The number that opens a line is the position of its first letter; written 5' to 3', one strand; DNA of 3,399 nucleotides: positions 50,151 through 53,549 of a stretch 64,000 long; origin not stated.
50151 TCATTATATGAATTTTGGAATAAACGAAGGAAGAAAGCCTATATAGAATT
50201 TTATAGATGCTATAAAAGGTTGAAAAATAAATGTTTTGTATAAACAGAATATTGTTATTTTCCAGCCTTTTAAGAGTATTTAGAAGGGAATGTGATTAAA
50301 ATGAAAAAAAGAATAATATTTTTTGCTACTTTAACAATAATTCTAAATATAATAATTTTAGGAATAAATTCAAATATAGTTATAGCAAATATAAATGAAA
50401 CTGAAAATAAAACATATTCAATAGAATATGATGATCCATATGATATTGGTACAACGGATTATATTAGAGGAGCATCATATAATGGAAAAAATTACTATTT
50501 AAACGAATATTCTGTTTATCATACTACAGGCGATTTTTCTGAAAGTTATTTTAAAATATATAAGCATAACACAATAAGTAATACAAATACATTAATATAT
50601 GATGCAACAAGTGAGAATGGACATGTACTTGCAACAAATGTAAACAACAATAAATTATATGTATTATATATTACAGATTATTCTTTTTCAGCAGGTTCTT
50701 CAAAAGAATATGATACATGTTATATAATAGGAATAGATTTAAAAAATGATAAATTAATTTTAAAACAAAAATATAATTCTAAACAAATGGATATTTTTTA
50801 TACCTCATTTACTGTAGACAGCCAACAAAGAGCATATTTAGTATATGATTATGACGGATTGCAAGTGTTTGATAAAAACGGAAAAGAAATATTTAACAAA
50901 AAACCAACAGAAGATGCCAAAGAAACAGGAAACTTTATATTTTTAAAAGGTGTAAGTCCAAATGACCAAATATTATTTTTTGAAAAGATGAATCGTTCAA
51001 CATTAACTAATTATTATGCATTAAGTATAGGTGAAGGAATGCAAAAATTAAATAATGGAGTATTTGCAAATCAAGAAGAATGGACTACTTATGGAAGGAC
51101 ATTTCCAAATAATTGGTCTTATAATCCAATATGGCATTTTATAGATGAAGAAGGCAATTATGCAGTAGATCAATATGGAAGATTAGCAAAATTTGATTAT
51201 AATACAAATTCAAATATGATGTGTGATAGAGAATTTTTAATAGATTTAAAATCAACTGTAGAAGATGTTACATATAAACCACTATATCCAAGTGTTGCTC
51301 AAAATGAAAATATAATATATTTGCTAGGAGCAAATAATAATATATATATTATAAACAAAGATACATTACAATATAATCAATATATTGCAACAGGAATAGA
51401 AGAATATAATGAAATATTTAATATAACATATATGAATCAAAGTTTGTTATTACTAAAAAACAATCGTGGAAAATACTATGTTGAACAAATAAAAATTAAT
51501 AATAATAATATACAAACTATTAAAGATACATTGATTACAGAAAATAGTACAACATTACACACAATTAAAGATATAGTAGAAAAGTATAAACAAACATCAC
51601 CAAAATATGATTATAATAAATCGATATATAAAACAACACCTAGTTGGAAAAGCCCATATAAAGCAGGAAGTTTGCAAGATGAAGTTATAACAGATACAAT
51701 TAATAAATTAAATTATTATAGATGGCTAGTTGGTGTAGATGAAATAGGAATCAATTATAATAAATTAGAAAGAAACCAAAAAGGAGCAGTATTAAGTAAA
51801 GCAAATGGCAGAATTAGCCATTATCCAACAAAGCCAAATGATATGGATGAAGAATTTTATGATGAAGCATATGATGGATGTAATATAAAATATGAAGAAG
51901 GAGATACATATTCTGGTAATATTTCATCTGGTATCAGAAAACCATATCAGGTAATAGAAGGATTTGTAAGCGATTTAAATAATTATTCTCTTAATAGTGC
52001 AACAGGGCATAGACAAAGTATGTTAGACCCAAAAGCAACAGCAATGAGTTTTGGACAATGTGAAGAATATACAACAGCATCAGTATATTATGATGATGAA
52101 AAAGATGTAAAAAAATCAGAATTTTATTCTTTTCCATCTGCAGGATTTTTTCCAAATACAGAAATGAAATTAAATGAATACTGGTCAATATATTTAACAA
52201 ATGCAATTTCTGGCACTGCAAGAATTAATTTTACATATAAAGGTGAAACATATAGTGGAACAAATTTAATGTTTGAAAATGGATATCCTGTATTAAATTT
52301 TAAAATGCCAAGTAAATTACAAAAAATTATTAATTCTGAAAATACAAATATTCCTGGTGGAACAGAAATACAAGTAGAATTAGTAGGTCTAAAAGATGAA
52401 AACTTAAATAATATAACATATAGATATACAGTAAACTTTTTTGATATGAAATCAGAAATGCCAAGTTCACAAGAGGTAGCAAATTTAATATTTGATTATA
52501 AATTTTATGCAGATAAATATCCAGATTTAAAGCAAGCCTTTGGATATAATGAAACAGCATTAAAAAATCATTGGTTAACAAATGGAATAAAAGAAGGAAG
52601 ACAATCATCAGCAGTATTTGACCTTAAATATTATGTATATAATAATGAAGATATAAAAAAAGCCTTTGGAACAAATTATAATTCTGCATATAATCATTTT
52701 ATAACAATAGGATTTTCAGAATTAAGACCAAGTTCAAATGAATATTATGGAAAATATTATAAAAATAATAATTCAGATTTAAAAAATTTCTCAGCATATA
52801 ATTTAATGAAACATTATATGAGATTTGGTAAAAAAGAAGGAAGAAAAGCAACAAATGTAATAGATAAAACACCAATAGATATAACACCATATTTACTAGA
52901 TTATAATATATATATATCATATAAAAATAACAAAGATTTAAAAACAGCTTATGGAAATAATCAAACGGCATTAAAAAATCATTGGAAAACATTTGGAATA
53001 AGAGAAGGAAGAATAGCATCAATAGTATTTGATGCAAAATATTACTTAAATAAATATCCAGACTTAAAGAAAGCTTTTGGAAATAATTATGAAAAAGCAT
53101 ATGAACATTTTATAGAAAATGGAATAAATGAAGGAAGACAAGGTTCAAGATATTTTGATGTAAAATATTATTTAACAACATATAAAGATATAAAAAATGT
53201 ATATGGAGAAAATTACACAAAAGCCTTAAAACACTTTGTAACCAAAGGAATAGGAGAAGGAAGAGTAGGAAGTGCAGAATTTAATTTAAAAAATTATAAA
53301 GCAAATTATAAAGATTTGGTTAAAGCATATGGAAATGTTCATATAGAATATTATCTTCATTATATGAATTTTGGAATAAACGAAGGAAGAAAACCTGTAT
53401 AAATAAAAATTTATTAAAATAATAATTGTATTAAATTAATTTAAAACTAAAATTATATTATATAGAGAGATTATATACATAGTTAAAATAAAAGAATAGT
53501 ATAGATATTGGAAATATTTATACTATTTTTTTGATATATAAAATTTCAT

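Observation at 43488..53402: Three tandem paralogous secreted CAP-domain proteins ending in a ~42-aa repeat module I cannot assign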

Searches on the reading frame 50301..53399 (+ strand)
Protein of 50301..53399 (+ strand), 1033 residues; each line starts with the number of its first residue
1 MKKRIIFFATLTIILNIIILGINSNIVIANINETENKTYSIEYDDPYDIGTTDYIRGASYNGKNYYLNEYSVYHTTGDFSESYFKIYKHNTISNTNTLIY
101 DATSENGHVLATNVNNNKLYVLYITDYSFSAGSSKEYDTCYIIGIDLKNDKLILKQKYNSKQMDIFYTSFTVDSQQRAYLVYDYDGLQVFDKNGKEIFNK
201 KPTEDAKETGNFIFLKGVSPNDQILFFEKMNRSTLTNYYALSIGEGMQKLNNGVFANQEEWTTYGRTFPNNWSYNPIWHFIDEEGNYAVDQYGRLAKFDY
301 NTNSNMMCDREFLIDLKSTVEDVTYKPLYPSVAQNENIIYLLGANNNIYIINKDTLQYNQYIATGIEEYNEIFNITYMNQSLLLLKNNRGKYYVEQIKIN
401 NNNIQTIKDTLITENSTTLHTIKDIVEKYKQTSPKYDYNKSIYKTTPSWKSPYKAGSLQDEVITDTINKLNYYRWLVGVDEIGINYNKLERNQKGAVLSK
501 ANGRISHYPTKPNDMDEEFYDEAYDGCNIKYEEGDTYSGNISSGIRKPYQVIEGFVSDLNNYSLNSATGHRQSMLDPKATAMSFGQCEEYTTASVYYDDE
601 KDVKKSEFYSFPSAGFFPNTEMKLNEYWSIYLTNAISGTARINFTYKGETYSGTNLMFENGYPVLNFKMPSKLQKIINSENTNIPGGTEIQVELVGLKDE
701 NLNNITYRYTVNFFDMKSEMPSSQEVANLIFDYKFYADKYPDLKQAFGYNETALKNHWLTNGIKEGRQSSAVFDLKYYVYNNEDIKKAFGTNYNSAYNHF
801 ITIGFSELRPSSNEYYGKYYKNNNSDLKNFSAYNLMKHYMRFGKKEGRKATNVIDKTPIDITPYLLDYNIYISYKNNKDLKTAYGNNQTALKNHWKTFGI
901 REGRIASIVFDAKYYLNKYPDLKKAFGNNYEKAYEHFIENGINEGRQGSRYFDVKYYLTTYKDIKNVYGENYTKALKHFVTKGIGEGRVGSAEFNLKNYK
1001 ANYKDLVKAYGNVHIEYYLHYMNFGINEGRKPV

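Call 3: search_protein_families(library=pfam, proteins=[window:50301-53399:+], max_evalue=1)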
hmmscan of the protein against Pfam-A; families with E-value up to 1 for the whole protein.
window:50301-53399:+ (1033 aa): 1 family
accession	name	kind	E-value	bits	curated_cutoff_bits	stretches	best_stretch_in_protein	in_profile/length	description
PF00188.32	CAP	-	0.029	15.6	21.1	1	515-585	33-101/117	Cysteine-rich secretory protein family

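Call 4: search_protein_families(library=ncbifam, proteins=[window:50301-53399:+], max_evalue=1)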
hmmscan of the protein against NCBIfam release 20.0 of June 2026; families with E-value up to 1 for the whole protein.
window:50301-53399:+ (1033 aa): 0 families

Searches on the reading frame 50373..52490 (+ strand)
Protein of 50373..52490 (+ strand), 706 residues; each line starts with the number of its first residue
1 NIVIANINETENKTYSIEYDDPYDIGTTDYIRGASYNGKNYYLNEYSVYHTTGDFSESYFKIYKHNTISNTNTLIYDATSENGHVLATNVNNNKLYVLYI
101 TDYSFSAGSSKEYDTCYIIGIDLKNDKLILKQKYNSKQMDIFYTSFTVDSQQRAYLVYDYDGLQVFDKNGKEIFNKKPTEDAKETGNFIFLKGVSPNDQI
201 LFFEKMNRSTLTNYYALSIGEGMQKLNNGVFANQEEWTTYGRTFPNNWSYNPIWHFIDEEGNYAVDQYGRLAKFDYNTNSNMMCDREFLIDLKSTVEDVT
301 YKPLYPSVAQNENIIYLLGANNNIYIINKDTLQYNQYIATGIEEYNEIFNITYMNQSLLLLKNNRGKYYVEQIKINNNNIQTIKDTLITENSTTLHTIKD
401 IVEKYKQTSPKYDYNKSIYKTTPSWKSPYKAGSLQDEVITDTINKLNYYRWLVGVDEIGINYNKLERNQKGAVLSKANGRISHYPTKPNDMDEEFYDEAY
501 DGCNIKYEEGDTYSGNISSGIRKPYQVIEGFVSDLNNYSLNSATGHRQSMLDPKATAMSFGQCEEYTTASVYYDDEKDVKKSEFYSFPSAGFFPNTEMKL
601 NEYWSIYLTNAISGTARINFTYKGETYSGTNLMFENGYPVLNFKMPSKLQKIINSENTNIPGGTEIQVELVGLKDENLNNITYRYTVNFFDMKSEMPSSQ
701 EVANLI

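Call 59: predict_structure(alignment_id=A6)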
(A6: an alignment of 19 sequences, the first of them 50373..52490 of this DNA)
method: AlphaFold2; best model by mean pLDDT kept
length: 706 residues; sequences in the alignment: 19
mean_pLDDT: 87.3   pTM: 0.77
mean pLDDT of the five models: 87.3, 85.8, 85.1, 83.9, 83.1
residues with pLDDT >= 90: 400; 70-90: 243; 50-70: 49; < 50: 14
segments of 3 or more residues with pLDDT < 50: 1-13
pLDDT, mean of each block of 10 residues (from residue 1): 29 56 73 88 90 87 88 91 92 93 78 92 92 91 86 94 94 93 85 94 86 78 91 88 65 91 94 92 90 80 84 94 93 92 79 89 80 86 92 92 91 92 94 95 96 95 94 93 89 94 80 83 86 70 84 94 92 90 93 93 92 90 96 84 94 90 96 92 96 78 60
secondary structure, 60 per line:
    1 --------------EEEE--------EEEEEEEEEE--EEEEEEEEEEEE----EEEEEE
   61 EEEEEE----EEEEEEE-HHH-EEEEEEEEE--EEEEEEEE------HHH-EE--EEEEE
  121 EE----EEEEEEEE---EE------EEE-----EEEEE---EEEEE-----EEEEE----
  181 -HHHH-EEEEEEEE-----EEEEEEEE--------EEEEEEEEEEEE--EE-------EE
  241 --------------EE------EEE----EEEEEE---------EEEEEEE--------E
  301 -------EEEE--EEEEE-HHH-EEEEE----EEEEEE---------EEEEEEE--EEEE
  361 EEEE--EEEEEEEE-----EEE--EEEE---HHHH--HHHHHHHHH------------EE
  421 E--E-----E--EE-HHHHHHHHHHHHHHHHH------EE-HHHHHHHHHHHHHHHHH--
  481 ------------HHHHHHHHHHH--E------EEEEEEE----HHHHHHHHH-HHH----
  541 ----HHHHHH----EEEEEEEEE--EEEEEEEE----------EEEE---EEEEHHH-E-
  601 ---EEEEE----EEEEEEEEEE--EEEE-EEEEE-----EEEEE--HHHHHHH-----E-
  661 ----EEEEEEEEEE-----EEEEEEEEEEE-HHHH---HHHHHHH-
elements in order (helices of 4 or more, strands of 3 or more residues): E15-18 E27-36 E39-50 E55-66 E71-77 E83-91 E94-101 E116-122 E127-134 E146-148 E154-158 E162-166 E172-176 H182-185 E187-194 E200-207 E216-227 E263-265 E270-275 E285-291 E308-311 E314-318 E324-328 E333-338 E348-354 E357-364 E367-374 E380-382 E385-388 H392-395 H398-406 E419-421 H436-452 H462-478 H493-503 E513-519 H524-532 H545-550 E555-563 E566-573 E584-587 E591-594 E604-608 E613-622 E625-628 E630-634 E640-644 H647-653 E665-674 E680-690 H692-695 H699-705

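Call 61: fold_search(model_id=the predicted structure, library=pdb)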
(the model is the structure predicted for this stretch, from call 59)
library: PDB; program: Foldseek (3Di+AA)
matches with E <= 10: 1267; with E <= 0.001: 756
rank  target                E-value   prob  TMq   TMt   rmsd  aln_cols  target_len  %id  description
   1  9y76_A                3.5e-09  1.00  0.23  0.44  10.8       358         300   10  Crystal structure of the human DCAF1 WDR domain in complex with OICR-40120 (released 2025-10-15)
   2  8ro0_s                4.8e-08  1.00  0.24  0.34   9.8       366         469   10  Structure of the C. elegans Intron Lariat Spliceosome primed for disassembly (ILS') (released 2024-08-07)
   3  9n6v_LH               5.0e-08  1.00  0.21  0.19  19.1       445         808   10  SSU processome maturation and disassembly, State A (released 2025-11-05)
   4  4a2l_F                5.6e-08  0.99  0.16  0.15  31.2       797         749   10  Structure of the periplasmic domain of the heparin and heparan sulphate sensing hybrid two component system BT4663 in  (released 2012-05-02)
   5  3v7d_B                6.6e-08  1.00  0.21  0.29  14.3       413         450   10  Crystal Structure of ScSkp1-ScCdc4-pSic1 peptide complex (released 2012-05-02)
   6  9ozi_A                6.6e-08  1.00  0.15  0.07  33.3       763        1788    8  Cryo-EM structure of chicken ROS1 in apo-state. This is the complete map and model. (released 2026-02-25)
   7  3jb9_L                6.9e-08  1.00  0.27  0.55  10.0       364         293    9  Cryo-EM structure of the yeast spliceosome at 3.6 angstrom resolution (released 2015-09-23)
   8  6l8a_F                7.7e-08  1.00  0.25  0.35   8.9       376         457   11  Tetrathionate hydrolase from Acidithiobacillus ferrooxidans (released 2020-11-11)
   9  3mks_D                9.5e-08  1.00  0.25  0.35  10.4       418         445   11  Crystal Structure of yeast Cdc4/Skp1 in complex with an allosteric inhibitor SCF-I2 (released 2010-07-21)
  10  3v7d_D                9.5e-08  1.00  0.21  0.30  12.8       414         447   10  Crystal Structure of ScSkp1-ScCdc4-pSic1 peptide complex (released 2012-05-02)
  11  9pwq_A                9.5e-08  1.00  0.20  0.10  34.2       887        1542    8  Cryo-EM structure of receptor tyrosine kinase ROS1 extracellular domain in complex with NELL2 (released 2026-02-25)
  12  6rxt_UA               1.2e-07  1.00  0.16  0.14  18.8       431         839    9  Cryo-EM structure of the 90S pre-ribosome (Kre33-Noc4) from Chaetomium thermophilum, state A (released 2019-08-14)
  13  6y7o_A                1.4e-07  1.00  0.23  0.41  10.7       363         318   10  The complex between the eight-bladed symmetrical designer protein Tako8 and the silicotungstic acid Keggin (STA) (released 2020-12-16)
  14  8kb9                  1.5e-07  1.00  0.23  0.41  13.4       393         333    9  Structure of the WDR91 WD40 domain (released 2024-08-07)
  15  8xi2_T                2.2e-07  1.00  0.23  0.39  12.6       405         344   11  Cryo-EM structure of the Chlamydomonas C* complex (released 2024-10-09)
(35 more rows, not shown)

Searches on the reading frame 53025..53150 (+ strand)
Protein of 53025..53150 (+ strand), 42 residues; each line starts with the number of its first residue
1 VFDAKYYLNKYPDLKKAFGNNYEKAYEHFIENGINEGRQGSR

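Call 36: search_protein_representatives(alignment_id=A3)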
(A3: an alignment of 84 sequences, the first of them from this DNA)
Query: 84 sequences, 42 profile positions. Proteins with E-value up to 0.001 (for the whole library): 20869; up to 1e-10: 10001; up to 1e-30: 2813. The best 150 are listed.
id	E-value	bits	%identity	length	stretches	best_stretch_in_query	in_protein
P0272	1.1e-193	643.0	-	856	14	1-42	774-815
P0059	3.2e-177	590.3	-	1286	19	1-41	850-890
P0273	4.0e-164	548.4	-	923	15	2-41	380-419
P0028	2.5e-156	523.4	-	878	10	1-42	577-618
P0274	3.3e-156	523.1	-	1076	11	1-42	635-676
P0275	2.0e-155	520.6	-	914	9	1-41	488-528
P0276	2.7e-151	507.3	-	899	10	1-41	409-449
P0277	1.6e-150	504.9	-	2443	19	2-38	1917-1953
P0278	1.3e-148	498.8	-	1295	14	2-40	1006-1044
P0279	3.5e-147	494.2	-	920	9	2-40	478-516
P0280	8.3e-147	493.0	-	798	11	1-41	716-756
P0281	1.2e-146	492.4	-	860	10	1-41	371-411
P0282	9.4e-146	489.6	-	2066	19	2-39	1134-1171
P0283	8.0e-145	486.6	-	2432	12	2-39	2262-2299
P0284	7.4e-143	480.3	-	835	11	1-40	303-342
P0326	1.8e-118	402.3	-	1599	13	1-39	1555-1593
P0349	1.3e-112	383.5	-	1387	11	2-39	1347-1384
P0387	1.4e-103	354.7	-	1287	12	2-40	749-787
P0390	2.3e-103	353.9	-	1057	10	1-39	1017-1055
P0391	3.3e-103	353.4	-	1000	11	2-38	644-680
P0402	2.0e-100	344.5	-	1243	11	2-41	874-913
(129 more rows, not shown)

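Call 39: search_protein_families(library=pfam, alignment_id=A4, max_evalue=0.0001)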
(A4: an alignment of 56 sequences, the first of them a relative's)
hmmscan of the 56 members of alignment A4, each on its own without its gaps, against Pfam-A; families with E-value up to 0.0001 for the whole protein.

A. member 1, P0272 (856 aa): 0 families

B. families by the number of members that match (of 56 scanned): 32 families (the first 25 are shown)
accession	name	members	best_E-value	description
PF01520.23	Amidase_3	13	5.1e-45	N-acetylmuramoyl-L-alanine amidase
PF01183.26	Glyco_hydro_25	8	1.8e-35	Glycosyl hydrolases family 25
PF01832.25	Glucosaminidase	8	8.9e-12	Mannosyl-glycoprotein endo-beta-N-acetylglucosaminidase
PF03734.19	YkuD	5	6.2e-15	L,D-transpeptidase catalytic domain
PF18989.5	DUF5722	3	2.7e-124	Family of unknown function (DUF5722)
PF00353.25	HemolysinCabind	3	5.2e-14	RTX calcium-binding nonapeptide repeat (4 copies)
PF01841.26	Transglut_core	3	2.7e-11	Transglutaminase-like superfamily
PF25309.1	ELLD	1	3.2e-57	Endolysin-like domain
PF01400.30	Astacin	1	1.2e-39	Astacin (Peptidase family M12A)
PF18560.7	Lectin_like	1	7.5e-28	Lectin like domain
PF13306.12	LRR_5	1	1.9e-26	BspA type Leucine rich repeat region (6 copies)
PF03160.20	Calx-beta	1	4.6e-23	Calx-beta domain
PF13290.12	CHB_HEX_C_1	1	5.4e-19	Chitobiase/beta-hexosaminidase C-terminal domain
PF08757.17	CotH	1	6.1e-15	CotH kinase protein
PF13287.12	Fn3_assoc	1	9.3e-15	Fn3 associated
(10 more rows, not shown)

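Call 54: search_solved_structures(query=A3, max_evalue=10, show_alignments=3)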
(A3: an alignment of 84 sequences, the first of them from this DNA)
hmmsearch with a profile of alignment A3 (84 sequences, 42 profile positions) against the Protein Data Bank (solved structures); distinct sequences matched with E-value up to 10: 2.
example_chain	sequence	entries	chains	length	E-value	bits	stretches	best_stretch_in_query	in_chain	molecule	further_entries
2ep6_A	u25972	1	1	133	1.2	12.4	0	4-19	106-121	MCTP2 protein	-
2faf_A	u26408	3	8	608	2.1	11.6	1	18-35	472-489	Phosphoenolpyruvate carboxykinase | Phosphoenolpyruvate carboxykinase [GTP]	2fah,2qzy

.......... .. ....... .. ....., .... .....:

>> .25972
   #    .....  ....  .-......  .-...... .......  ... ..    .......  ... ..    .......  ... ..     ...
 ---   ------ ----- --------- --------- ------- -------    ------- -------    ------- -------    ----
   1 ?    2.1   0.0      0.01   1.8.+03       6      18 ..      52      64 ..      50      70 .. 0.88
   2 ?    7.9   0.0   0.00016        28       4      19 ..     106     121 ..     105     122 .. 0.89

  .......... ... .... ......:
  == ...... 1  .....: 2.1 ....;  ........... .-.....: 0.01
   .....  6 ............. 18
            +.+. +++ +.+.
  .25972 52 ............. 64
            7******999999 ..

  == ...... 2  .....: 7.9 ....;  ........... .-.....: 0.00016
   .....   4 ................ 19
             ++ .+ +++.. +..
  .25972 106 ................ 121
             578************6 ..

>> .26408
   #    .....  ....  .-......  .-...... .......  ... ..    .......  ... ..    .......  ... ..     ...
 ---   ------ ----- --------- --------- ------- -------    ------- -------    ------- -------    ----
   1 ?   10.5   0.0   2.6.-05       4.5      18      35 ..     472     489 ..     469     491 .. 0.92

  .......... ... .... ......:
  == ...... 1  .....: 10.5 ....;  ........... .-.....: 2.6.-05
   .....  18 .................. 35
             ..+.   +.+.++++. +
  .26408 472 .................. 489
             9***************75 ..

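Call 67: search_protein_families(library=pfam, proteins=[P0278, P0349, P0387, P0391, P0402, P0390, P0326], max_evalue=0.0001)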
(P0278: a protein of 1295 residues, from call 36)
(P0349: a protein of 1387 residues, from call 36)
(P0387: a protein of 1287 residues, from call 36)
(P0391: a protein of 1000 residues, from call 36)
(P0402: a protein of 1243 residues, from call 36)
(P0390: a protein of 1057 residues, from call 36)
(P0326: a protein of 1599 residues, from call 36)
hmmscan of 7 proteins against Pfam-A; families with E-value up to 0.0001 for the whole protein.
P0278 (1295 aa): 0 families

P0349 (1387 aa): 4 families
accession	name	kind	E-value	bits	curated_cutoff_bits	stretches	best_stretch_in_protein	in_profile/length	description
PF03160.20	Calx-beta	-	4.6e-23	81.9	27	2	97-205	9-119/119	Calx-beta domain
PF00353.25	HemolysinCabind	-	1e-06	29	23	1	814-848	2-36/36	RTX calcium-binding nonapeptide repeat (4 copies)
PF20573.4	DUF6782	-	7.3e-06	25.9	27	0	1073-1132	116-175/241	Putative metallopeptidase family (DUF6782)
PF01764.32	Lipase_3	-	1.5e-05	25.3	22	1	456-536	48-132/140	Lipase (class 3)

P0387 (1287 aa): 1 family
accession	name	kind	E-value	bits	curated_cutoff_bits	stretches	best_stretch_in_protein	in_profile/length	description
PF00353.25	HemolysinCabind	-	5.2e-14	52.3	23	2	276-310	2-36/36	RTX calcium-binding nonapeptide repeat (4 copies)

P0391 (1000 aa): 1 family
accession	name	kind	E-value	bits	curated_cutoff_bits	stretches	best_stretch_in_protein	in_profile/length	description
PF00353.25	HemolysinCabind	-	6.3e-05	23.3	23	0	314-348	2-36/36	RTX calcium-binding nonapeptide repeat (4 copies)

P0402 (1243 aa): 2 families
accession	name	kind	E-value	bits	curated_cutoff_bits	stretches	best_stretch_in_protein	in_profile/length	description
PF01520.23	Amidase_3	-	1.2e-36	126.8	27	1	272-470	1-173/174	N-acetylmuramoyl-L-alanine amidase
PF01832.25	Glucosaminidase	-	2.1e-07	32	30.2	1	1112-1195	3-81/123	Mannosyl-glycoprotein endo-beta-N-acetylglucosaminidase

P0390 (1057 aa): 1 family
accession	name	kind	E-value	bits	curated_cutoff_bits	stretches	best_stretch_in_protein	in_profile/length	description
PF03382.20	DUF285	-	7.6e-09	35.8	25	1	313-375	25-85/120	Mycoplasma protein of unknown function, DUF285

P0326 (1599 aa): 2 families
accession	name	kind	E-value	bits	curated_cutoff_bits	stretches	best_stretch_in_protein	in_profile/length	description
PF17803.7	Cadherin_4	-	8e-10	39.5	25.1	0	103-167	2-64/71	Bacterial cadherin-like domain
PF00353.25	HemolysinCabind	-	9.2e-09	35.6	23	1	977-1011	1-35/36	RTX calcium-binding nonapeptide repeat (4 copies)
